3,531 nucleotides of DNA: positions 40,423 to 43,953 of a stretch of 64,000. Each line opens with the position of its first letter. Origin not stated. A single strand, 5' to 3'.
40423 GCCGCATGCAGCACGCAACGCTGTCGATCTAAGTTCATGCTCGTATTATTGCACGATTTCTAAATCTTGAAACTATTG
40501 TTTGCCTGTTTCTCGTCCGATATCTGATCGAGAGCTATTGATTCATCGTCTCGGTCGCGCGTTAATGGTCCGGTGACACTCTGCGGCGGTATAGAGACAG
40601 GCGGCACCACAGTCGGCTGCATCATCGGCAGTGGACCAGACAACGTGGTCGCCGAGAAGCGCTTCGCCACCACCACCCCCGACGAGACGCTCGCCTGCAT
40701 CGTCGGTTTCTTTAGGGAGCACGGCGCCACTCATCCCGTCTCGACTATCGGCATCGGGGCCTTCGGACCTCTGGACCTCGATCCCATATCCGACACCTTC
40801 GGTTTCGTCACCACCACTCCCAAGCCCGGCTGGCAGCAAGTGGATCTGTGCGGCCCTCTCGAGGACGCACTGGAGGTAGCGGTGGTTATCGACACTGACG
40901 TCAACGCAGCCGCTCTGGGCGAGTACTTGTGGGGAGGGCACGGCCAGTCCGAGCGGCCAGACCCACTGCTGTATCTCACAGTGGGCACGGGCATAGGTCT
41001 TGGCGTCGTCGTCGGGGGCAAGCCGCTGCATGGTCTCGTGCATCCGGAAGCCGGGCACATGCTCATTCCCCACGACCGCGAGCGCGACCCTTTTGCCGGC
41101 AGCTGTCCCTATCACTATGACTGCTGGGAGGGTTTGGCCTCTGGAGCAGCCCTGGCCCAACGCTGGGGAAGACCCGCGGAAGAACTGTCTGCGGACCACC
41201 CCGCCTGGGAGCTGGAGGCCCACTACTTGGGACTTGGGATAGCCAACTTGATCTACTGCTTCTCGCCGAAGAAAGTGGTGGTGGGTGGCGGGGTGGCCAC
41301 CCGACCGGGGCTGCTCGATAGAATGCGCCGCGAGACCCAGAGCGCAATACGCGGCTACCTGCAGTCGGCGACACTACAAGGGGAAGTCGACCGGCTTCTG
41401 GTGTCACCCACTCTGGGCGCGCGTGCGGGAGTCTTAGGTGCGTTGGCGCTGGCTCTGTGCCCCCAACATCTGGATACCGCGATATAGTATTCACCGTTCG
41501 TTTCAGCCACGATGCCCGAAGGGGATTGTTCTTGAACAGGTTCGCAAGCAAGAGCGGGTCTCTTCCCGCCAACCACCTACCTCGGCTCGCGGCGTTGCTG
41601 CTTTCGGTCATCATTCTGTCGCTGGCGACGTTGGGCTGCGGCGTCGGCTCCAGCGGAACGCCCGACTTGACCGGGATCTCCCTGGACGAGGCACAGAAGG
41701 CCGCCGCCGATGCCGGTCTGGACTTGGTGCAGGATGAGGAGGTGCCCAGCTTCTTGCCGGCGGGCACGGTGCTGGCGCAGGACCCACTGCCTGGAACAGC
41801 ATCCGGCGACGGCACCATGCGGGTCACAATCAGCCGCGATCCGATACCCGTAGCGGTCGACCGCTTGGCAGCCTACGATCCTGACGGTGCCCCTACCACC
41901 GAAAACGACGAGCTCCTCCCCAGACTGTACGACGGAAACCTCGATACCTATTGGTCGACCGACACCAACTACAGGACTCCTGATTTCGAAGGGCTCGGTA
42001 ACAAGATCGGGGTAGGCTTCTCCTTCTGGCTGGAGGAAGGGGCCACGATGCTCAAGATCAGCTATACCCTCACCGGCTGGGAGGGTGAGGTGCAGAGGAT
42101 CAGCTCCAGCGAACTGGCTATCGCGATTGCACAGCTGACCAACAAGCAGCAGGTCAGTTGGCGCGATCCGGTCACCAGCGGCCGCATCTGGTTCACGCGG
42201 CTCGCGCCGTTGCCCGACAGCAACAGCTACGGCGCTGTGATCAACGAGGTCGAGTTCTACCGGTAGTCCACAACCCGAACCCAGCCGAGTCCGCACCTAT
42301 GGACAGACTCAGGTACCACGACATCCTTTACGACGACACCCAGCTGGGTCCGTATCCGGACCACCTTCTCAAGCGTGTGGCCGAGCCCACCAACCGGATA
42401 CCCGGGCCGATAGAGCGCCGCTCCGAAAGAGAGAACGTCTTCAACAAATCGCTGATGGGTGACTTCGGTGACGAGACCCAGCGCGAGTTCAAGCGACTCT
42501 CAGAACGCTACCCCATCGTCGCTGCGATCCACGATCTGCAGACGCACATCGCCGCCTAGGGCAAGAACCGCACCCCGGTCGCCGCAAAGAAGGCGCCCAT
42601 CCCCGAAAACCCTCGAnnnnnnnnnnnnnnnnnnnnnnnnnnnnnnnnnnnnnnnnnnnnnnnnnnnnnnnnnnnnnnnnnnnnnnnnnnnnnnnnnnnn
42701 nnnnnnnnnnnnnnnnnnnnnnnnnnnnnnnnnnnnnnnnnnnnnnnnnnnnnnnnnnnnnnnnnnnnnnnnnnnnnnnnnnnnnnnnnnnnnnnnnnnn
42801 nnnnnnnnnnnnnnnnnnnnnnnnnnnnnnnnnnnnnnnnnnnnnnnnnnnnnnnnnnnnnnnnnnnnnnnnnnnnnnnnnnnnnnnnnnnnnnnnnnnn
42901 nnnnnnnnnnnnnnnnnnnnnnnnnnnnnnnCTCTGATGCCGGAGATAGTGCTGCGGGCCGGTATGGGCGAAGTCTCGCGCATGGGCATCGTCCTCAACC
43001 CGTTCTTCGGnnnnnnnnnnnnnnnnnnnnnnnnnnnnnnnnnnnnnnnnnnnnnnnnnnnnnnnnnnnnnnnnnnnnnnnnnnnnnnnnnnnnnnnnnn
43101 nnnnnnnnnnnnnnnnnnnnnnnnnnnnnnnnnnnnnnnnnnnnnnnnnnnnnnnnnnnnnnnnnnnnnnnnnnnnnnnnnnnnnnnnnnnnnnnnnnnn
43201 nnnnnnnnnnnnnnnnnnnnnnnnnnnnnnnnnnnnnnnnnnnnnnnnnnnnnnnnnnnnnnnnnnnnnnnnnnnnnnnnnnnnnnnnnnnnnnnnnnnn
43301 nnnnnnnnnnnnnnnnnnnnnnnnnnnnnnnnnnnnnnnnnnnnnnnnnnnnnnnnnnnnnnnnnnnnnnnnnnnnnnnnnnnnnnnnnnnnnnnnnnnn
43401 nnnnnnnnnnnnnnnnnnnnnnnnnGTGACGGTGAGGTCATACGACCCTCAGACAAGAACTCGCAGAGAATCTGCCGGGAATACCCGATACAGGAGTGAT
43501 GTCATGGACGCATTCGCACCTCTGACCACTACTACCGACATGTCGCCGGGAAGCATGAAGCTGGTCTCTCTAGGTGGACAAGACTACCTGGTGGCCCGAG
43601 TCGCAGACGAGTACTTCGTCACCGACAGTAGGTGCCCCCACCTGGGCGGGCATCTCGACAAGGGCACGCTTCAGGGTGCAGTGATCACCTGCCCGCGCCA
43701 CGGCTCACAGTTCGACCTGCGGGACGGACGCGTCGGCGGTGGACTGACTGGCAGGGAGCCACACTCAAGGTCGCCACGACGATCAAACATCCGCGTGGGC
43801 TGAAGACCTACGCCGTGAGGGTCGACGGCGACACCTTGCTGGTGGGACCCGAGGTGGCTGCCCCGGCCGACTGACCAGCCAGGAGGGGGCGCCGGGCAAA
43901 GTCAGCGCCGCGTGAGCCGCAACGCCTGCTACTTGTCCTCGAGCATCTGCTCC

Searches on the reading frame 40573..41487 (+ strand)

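Call 39: search_protein_families(library=pfam, proteins=[window:40573-41487:+], max_evalue=0.00001)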
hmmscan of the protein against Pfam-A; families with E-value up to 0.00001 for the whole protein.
window:40573-41487:+ (304 aa): 1 family
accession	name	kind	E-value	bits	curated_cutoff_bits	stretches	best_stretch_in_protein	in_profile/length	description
PF00480.26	ROK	-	3.6e-55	188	22.9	1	4-294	1-291/294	ROK family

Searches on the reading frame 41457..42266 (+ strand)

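Call 39: search_protein_families(library=pfam, proteins=[window:41457-42266:+], max_evalue=0.00001)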
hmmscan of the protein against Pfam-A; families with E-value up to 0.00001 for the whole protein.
window:41457-42266:+ (269 aa): 1 family
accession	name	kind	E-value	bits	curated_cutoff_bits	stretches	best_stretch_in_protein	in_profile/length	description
PF03793.24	PASTA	-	7.1e-11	42.3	23.2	1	69-125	4-62/64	PASTA domain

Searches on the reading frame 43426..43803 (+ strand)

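Call 39: search_protein_families(library=pfam, proteins=[window:43426-43803:+], max_evalue=0.00001)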
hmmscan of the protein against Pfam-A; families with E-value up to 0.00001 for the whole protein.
window:43426-43803:+ (125 aa): 1 family
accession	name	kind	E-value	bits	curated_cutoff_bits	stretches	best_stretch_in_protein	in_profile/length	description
PF00355.32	Rieske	-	2e-15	56.9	20.3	1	32-103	4-75/88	Rieske [2Fe-2S] domain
